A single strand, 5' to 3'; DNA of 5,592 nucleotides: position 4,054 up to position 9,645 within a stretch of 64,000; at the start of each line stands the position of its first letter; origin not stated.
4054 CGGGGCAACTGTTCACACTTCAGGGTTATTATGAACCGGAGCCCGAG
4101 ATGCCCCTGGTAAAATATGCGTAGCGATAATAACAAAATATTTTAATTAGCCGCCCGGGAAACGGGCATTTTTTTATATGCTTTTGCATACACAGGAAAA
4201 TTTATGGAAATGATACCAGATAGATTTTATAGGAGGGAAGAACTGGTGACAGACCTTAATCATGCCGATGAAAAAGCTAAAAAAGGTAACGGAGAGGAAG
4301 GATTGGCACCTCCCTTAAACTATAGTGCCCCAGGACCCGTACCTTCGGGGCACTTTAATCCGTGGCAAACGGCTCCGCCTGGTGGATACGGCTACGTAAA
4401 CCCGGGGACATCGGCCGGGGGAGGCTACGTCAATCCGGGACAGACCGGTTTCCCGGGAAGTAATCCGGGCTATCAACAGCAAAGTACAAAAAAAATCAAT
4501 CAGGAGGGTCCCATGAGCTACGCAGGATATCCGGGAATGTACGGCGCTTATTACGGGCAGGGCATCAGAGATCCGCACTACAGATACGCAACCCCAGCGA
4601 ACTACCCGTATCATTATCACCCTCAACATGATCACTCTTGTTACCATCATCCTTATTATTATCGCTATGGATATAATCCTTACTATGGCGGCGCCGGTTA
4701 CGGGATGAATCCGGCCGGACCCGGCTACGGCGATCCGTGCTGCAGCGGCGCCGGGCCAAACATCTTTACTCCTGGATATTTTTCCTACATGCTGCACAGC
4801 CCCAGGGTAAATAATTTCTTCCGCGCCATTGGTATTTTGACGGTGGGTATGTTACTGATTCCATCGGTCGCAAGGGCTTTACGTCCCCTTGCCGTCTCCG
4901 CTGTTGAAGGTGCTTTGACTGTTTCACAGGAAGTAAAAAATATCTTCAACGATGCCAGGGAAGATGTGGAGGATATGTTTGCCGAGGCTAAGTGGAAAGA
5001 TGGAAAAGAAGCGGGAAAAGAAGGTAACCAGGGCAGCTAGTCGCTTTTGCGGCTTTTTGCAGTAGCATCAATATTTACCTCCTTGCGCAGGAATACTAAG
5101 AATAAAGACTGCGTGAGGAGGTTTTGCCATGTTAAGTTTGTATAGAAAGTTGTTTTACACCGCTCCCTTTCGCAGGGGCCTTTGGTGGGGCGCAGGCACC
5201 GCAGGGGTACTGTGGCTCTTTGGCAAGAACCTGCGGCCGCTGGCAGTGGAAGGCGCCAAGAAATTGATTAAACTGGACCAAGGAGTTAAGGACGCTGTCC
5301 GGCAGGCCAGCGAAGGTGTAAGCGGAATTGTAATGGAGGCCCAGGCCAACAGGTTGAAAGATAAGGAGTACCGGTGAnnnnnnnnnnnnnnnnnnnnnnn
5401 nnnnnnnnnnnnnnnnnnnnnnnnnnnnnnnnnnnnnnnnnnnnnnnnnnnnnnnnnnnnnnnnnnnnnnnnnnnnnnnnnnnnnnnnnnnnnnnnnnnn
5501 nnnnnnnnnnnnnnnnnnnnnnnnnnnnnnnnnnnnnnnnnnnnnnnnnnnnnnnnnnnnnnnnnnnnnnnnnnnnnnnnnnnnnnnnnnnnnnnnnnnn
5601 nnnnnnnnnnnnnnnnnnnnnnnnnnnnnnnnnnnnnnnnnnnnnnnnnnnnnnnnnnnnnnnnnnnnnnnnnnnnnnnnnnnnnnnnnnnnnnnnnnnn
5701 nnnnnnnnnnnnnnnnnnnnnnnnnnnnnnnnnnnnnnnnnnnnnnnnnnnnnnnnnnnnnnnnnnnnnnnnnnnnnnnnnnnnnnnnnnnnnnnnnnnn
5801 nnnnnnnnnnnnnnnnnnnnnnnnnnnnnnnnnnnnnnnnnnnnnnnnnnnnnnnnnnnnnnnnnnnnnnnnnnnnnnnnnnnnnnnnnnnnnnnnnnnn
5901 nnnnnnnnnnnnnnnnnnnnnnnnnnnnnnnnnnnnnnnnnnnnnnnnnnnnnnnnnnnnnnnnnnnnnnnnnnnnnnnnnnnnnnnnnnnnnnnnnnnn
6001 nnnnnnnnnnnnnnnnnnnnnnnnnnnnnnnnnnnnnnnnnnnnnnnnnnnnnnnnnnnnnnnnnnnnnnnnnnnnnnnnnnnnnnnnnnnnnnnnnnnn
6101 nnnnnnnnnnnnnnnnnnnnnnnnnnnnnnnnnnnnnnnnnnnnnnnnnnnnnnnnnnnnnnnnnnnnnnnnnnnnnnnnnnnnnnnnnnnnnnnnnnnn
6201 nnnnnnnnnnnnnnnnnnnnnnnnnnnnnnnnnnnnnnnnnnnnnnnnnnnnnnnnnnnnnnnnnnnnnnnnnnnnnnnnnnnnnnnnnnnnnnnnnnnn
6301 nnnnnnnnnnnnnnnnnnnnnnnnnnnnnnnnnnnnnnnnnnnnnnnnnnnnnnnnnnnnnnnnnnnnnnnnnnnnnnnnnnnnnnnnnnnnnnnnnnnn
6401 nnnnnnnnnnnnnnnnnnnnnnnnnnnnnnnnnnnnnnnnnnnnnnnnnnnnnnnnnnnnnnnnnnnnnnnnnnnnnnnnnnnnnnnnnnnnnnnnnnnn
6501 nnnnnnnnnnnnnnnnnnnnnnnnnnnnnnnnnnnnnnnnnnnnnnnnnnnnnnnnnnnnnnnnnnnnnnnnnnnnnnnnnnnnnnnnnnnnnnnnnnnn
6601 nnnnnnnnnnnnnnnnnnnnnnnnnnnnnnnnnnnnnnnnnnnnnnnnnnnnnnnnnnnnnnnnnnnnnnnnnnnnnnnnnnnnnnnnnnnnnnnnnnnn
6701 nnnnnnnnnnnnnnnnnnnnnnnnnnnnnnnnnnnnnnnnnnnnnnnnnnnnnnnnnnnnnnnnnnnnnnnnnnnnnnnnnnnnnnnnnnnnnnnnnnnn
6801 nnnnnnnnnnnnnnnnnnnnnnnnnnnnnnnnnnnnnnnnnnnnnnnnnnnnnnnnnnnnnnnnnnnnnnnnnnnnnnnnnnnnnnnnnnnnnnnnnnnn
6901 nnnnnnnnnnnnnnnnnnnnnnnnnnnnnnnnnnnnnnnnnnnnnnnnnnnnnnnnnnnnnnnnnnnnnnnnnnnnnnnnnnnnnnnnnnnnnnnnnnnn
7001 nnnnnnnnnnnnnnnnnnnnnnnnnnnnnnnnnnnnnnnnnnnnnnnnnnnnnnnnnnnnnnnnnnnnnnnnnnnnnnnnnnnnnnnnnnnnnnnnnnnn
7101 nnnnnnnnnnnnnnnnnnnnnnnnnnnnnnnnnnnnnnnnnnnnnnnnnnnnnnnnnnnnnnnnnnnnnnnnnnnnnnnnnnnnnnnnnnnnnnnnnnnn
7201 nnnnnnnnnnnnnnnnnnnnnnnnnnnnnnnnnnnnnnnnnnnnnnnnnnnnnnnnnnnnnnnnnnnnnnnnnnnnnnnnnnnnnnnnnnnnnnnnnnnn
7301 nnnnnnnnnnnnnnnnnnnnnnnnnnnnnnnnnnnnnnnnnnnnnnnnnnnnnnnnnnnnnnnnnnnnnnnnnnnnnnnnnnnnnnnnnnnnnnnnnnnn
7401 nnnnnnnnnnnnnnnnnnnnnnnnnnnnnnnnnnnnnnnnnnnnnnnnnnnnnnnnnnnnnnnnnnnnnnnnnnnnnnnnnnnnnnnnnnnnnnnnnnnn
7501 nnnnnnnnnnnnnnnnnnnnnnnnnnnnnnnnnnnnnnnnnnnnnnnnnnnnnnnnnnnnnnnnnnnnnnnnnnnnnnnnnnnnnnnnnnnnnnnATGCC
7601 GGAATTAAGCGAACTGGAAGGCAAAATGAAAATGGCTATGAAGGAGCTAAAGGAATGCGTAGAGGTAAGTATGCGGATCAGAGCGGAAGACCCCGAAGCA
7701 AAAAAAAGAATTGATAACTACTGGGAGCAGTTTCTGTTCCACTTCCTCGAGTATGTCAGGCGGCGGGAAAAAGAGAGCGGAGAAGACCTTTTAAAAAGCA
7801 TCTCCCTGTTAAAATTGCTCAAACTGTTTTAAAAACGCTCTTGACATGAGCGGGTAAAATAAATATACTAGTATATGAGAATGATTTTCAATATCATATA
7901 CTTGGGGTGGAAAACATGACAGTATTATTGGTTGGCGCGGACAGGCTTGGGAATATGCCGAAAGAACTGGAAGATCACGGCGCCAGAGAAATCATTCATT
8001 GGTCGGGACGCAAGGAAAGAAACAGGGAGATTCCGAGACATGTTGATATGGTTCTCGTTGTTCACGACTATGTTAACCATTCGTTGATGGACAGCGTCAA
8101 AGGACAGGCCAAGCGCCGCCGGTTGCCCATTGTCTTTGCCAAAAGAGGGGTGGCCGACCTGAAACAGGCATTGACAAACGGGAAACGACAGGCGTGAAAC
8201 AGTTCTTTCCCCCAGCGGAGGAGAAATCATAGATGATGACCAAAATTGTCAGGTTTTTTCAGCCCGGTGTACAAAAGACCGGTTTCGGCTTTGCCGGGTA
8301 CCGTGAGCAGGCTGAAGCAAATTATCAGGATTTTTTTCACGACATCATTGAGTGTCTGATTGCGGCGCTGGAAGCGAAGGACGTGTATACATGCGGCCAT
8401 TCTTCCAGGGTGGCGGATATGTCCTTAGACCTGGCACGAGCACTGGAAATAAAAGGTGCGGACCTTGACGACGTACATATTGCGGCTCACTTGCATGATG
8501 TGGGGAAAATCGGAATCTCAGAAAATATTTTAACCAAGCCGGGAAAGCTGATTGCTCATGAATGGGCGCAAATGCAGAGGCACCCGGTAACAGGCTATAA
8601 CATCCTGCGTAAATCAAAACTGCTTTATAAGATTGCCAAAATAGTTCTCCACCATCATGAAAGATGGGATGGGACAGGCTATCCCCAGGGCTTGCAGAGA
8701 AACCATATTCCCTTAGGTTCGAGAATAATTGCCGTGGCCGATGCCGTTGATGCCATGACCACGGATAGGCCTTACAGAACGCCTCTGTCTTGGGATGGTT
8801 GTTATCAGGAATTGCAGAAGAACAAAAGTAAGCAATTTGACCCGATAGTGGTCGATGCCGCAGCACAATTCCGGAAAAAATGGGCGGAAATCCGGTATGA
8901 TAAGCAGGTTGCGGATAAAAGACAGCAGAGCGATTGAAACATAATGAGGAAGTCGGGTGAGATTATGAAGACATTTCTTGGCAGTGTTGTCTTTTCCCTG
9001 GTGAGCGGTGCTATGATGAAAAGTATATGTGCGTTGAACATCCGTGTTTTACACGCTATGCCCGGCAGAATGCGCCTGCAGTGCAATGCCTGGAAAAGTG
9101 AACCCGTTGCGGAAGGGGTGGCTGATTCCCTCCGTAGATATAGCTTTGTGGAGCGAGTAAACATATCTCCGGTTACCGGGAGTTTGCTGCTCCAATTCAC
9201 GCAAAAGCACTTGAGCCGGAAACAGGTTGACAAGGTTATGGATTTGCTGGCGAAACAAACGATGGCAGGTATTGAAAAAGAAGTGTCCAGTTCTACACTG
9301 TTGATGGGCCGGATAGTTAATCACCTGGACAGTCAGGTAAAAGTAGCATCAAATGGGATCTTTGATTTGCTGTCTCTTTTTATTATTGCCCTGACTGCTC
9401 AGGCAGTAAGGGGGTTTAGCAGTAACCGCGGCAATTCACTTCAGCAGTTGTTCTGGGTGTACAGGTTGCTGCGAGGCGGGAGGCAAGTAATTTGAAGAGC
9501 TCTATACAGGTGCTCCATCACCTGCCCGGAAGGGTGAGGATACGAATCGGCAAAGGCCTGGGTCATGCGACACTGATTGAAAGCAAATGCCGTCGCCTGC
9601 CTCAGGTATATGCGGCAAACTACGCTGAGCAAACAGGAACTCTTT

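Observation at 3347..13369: Ferrosome-like (fez-type) iron-organelle locus built around two divergent P1B ATPases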

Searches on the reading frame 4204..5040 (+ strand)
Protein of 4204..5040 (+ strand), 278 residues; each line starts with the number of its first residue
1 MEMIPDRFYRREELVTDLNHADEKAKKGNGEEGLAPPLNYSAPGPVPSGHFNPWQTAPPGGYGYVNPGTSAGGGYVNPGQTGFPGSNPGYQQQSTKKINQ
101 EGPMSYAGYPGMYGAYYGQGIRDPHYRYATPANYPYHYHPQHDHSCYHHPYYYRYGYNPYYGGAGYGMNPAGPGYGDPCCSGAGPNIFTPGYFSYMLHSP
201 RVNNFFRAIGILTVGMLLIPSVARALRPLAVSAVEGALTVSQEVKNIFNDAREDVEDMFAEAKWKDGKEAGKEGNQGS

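Call 4: search_protein_families(library=pfam, proteins=[window:4204-5040:+], max_evalue=0.01)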
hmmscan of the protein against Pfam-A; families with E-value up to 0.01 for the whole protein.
window:4204-5040:+ (278 aa): 1 family
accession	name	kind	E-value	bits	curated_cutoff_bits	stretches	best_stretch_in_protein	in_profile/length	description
PF07371.17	DUF1490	-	0.0056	17.2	28.4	1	209-272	19-82/88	Protein of unknown function (DUF1490)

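Call 5: search_protein_families(library=ncbifam, proteins=[window:4204-5040:+], max_evalue=0.01)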
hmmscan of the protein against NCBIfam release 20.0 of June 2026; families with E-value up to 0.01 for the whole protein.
window:4204-5040:+ (278 aa): 0 families

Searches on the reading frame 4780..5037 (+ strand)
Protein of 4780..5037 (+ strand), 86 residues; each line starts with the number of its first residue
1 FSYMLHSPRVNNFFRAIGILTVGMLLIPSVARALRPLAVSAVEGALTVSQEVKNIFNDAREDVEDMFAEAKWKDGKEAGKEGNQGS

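Call 33: search_protein_families(library=pfam, proteins=[window:4780-5037:+], max_evalue=10)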
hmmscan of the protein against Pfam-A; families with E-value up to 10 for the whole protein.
seq(86 aa): 2 families
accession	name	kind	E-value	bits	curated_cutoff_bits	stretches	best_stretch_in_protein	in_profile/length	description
PF07371.17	DUF1490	-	0.00043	20.8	28.4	1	17-80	19-82/88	Protein of unknown function (DUF1490)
PF17195.9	DUF5132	-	0.024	15.1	25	1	35-71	3-39/47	Protein of unknown function (DUF5132)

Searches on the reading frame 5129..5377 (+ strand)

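Call 4: search_protein_families(library=pfam, proteins=[window:5129-5377:+], max_evalue=0.01)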
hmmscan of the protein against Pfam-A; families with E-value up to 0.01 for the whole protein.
window:5129-5377:+ (82 aa): 0 families

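Call 5: search_protein_families(library=ncbifam, proteins=[window:5129-5377:+], max_evalue=0.01)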
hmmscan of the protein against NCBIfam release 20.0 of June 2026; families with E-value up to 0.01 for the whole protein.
window:5129-5377:+ (82 aa): 0 families

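Call 33: search_protein_families(library=pfam, proteins=[window:5129-5374:+], max_evalue=10)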
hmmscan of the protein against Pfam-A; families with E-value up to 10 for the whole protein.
seq(82 aa): 1 family
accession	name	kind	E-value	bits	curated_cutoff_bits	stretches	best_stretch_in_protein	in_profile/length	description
PF03631.20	Virul_fac_BrkB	-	0.18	11.8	33.7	1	3-38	178-213/259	Virulence factor BrkB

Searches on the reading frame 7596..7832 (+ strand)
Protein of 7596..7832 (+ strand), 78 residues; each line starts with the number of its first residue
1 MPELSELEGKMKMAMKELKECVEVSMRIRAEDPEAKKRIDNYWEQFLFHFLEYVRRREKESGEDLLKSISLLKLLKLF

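Call 33: search_protein_families(library=pfam, proteins=[window:7596-7832:+], max_evalue=10)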
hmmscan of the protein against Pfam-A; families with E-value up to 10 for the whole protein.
window:7596-7832:+ (78 aa): 0 families

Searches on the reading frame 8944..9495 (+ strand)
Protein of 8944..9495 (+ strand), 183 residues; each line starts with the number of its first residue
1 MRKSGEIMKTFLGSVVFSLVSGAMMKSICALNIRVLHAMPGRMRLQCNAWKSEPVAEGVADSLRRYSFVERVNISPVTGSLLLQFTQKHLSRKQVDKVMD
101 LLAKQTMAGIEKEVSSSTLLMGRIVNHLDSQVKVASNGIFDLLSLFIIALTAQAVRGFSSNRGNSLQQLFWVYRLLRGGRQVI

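Call 4: search_protein_families(library=pfam, proteins=[window:8944-9495:+], max_evalue=0.01)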
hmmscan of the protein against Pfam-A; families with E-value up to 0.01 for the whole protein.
window:8944-9495:+ (183 aa): 1 family
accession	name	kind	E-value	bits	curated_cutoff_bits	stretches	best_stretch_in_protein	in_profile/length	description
PF19991.5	HMA_2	-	4.4e-18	66.1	30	1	33-174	8-153/154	Heavy metal associated domain 2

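Call 5: search_protein_families(library=ncbifam, proteins=[window:8944-9495:+], max_evalue=0.01)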
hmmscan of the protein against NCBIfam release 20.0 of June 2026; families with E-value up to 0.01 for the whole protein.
window:8944-9495:+ (183 aa): 0 families
